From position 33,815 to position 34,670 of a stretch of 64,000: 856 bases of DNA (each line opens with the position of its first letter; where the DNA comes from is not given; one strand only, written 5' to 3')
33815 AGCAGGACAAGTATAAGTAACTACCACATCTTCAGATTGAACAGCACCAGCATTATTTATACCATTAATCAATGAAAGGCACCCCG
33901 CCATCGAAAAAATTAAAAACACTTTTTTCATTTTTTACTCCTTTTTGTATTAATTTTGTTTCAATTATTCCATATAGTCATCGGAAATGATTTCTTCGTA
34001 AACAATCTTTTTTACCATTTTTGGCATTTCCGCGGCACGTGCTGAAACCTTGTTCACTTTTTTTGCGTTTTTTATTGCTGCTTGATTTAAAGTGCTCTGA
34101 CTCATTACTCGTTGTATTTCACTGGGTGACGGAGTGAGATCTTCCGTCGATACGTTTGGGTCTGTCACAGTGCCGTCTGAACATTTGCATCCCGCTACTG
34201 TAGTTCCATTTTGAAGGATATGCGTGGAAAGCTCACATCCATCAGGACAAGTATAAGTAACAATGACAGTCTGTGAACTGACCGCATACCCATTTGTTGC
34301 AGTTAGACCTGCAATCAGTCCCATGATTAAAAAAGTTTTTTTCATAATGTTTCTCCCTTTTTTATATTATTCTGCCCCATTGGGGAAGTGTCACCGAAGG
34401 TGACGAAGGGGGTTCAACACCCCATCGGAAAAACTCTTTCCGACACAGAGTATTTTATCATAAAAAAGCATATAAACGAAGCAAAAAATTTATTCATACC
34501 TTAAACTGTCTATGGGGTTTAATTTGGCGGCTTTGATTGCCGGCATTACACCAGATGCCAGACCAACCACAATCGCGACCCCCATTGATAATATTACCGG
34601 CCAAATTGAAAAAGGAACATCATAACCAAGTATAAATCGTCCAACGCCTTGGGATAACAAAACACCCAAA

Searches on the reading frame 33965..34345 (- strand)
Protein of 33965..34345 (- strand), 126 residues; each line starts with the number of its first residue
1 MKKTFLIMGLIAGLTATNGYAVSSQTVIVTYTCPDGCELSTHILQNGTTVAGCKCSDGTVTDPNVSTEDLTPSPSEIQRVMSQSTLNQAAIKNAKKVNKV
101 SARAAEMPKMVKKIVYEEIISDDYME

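Call 23: find_encoding_contigs(protein=window:33965-34345:-, flank=4000, max_places=10)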
Protein window:33965-34345:- (126 aa): 2 contigs read that carry it; 2 places shown.
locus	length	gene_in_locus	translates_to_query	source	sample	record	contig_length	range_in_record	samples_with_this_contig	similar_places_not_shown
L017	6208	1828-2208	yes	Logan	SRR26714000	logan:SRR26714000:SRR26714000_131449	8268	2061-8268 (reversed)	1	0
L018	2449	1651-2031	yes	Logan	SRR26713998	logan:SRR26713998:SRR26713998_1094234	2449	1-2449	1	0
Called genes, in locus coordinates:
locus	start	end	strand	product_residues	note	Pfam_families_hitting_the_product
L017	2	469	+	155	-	?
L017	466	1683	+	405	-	PF12704:MacB_PCD, PF02687:FtsX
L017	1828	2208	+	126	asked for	-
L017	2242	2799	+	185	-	-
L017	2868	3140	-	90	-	PF00312:Ribosomal_S15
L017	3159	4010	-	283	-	PF01509:TruB_N, PF09157:TruB-C_2 (weak)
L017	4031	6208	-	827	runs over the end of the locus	PF01624:MutS_I, PF05188:MutS_II (weak), PF05192:MutS_III, PF05190:MutS_IV, PF00488:MutS_V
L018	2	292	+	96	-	?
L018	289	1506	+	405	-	PF12704:MacB_PCD, PF02687:FtsX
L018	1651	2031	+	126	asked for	-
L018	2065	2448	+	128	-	?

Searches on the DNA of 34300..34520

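Call 5: search_rna_families(source=window, start=34300, end=34520, threshold=evalue, max_evalue=10, show_alignments=4)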
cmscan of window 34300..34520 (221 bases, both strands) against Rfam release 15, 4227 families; matches with E-value up to 10: 8.
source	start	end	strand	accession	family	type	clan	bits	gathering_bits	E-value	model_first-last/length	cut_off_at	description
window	34326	34402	-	RF00513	Trp_leader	Cis-reg; leader;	-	17.6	41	0.29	1-100/100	no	Tryptophan operon leader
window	34368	34447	+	RF00233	Tymo_tRNA-like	Cis-reg;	-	16.9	40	0.17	1-84/84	no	Tymovirus/Pomovirus/Furovirus tRNA-like 3' UTR element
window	34343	34378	-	RF03084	DUF2815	Gene; sRNA;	-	16.7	41.2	1.1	1-62/62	no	DUF2815 RNA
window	34339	34365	-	RF01360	CRISPR-DR47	Gene; CRISPR;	-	14.1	39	3.9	1-37/37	no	CRISPR RNA direct repeat element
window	34387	34438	+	RF02992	hya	Cis-reg;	-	13.8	56.8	4.9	1-72/72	no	hya RNA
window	34402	34492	-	RF01883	TUG1_2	Gene; lncRNA;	-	13.6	90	6.7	1-89/89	no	Taurine upregulated gene 1 conserved region 2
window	34456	34520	-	RF02110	DLEU2_6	Gene; lncRNA;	-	12.4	60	4.6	1-135/135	no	Deleted in lymphocytic leukemia 2 conserved region 6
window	34321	34510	-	RF04178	BTnc005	Gene; sRNA;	-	9.7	174.8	6.3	1-205/205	no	Bacteroides sRNA BTnc005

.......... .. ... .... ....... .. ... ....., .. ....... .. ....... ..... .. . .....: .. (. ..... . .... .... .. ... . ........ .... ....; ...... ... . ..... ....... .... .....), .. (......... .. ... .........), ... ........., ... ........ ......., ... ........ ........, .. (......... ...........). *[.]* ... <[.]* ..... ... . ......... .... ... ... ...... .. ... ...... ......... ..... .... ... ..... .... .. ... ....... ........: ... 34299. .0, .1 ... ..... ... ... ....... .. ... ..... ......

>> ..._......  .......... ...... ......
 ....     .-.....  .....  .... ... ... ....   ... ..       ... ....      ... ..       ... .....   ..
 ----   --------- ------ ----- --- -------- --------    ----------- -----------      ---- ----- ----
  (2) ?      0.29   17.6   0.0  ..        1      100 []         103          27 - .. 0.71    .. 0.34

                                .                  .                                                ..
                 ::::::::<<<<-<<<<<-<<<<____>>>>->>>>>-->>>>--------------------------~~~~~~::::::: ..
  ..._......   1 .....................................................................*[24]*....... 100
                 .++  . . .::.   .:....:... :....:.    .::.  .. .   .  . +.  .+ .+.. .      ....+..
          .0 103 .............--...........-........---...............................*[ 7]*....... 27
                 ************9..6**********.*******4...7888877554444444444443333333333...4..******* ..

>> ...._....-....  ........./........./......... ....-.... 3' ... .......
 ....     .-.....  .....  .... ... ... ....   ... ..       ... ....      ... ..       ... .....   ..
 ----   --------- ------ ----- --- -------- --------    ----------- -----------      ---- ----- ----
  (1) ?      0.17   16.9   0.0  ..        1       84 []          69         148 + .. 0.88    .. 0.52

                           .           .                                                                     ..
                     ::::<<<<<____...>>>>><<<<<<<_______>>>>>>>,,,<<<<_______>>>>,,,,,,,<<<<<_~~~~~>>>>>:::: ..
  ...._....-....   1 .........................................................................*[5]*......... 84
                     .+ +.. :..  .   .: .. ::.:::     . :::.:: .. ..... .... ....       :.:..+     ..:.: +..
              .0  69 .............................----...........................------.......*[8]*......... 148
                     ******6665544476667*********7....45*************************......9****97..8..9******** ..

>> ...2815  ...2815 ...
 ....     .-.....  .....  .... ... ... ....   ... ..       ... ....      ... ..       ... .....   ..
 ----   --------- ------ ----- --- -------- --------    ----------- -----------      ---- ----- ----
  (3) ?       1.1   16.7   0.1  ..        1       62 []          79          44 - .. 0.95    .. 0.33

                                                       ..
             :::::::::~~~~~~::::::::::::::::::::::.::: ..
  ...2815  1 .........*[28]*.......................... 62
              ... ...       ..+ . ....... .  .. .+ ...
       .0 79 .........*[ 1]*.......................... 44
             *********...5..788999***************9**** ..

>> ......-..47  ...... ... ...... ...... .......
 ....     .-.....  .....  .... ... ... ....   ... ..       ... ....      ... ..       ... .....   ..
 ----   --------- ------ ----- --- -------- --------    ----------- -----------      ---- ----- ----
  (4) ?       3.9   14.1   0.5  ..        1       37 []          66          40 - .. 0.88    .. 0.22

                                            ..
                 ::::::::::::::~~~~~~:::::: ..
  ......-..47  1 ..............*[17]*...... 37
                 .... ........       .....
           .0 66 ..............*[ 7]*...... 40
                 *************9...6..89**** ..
